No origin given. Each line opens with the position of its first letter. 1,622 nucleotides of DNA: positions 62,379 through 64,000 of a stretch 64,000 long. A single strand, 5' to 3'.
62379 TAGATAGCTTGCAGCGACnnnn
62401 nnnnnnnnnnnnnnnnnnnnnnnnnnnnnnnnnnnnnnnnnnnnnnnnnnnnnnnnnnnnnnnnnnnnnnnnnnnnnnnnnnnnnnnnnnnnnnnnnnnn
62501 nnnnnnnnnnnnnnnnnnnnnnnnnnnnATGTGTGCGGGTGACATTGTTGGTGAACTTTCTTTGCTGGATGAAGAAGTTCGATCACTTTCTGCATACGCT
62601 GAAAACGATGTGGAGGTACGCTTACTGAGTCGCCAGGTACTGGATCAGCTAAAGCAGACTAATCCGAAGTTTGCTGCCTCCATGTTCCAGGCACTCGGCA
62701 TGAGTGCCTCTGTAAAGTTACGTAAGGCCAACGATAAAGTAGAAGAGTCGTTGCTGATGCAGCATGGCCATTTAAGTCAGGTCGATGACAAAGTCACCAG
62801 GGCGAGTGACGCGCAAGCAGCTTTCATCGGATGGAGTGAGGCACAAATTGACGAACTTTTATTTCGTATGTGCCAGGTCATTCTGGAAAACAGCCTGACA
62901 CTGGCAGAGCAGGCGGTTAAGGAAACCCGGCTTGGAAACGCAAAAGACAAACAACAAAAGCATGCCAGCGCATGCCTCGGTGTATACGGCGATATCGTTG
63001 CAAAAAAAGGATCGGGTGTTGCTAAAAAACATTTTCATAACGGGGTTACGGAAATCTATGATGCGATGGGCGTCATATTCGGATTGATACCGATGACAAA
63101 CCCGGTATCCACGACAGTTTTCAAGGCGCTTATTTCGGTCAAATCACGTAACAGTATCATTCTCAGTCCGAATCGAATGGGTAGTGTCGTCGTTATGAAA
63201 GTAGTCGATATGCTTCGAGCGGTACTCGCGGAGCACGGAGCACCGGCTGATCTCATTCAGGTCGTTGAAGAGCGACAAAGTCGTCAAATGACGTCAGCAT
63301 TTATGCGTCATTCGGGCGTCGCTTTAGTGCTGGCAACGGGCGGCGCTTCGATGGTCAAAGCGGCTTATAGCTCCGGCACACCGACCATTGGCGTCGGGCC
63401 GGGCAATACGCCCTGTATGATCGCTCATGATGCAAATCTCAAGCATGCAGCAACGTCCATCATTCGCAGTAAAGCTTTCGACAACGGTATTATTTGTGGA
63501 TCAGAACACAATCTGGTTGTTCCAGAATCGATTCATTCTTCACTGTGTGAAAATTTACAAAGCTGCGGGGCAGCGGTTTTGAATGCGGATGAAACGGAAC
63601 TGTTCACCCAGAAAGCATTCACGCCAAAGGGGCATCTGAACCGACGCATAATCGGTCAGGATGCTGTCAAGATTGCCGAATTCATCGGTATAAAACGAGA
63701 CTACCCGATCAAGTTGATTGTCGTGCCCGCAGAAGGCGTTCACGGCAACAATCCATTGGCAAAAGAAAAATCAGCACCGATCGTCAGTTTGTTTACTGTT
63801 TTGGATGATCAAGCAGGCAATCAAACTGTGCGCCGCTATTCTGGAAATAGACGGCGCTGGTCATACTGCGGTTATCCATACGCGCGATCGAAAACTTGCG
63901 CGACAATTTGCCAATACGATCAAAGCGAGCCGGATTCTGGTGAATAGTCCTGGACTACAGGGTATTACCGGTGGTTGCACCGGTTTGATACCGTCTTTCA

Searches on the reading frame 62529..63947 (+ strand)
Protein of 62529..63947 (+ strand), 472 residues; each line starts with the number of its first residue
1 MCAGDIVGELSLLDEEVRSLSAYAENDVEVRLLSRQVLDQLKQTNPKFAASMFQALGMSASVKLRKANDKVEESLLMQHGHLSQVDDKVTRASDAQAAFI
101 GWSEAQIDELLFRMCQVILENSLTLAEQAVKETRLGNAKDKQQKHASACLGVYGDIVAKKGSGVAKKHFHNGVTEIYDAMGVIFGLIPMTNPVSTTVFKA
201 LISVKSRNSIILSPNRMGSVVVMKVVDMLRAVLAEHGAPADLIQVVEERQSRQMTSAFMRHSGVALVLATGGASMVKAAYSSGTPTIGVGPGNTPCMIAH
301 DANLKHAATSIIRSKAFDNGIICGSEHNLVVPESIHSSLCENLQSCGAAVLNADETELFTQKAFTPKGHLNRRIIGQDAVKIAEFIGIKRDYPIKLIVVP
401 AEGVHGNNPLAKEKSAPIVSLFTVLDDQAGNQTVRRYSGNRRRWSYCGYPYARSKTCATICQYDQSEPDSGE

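Call 21: search_protein_families(library=ncbifam, proteins=[window:62529-63947:+], max_evalue=0.001)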
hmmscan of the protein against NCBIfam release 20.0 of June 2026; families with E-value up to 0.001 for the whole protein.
window:62529-63947:+ (472 aa): 33 families (the best 25 are shown)
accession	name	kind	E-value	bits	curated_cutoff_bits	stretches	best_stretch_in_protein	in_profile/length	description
NF010378.0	PRK13805.1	equivalog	1.5e-96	324.2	951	1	78-433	9-364/872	bifunctional acetaldehyde-CoA/alcohol dehydrogenase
TIGR02518.1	EutH_ACDH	equivalog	6.9e-84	282.4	620.1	1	83-428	8-352/488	acetaldehyde dehydrogenase (acetylating)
NF047625.1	AcylSulfactDhSauS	equivalog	7.5e-76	255.8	600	1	84-436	5-358/464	acylating sulfoacetaldehyde dehydrogenase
NF011927.0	PRK15398.1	subfamily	3.2e-57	194.2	403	1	61-426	22-373/465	aldehyde dehydrogenase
TIGR01804.1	BADH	equivalog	7.8e-14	51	668.6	1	79-344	31-297/467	betaine-aldehyde dehydrogenase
NF009725.0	PRK13252.1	equivalog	3.2e-13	48.9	593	1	76-355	37-316/488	betaine-aldehyde dehydrogenase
NF010000.0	PRK13473.1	subfamily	2e-12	46.5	615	1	77-356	33-313/475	aminobutyraldehyde dehydrogenase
NF040648.1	lactal_redase_Meth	equivalog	6.4e-12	45.2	650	1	177-343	127-294/463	lactaldehyde dehydrogenase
NF001221.0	PRK00197.1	equivalog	1.2e-11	44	289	1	180-345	117-280/418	glutamate-5-semialdehyde dehydrogenase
NF050084.1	pip_6_carb_DH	equivalog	1.9e-11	43.5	730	1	164-346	102-286/475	L-piperidine-6-carboxylate dehydrogenase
NF042993.1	AlphKGSA_gudD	equivalog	2.5e-11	43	770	1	72-343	31-303/481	alpha-ketoglutaric semialdehyde dehydrogenase GucD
TIGR03250.1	PhnAcAld_DH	equivalog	1.2e-10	40.6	635.65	1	180-341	140-298/472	phosphonoacetaldehyde dehydrogenase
NF006916.0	PRK09407.1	equivalog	8.5e-10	37.8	521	1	76-344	49-318/526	succinic semialdehyde dehydrogenase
NF045736.1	PaDhStyDRhodo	equivalog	5.5e-09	35.1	800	1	177-350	141-313/479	phenylacetaldehyde dehydrogenase StyD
TIGR01780.1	SSADH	subfamily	7.7e-09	34.9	646.35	1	83-345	19-282/448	succinate-semialdehyde dehydrogenase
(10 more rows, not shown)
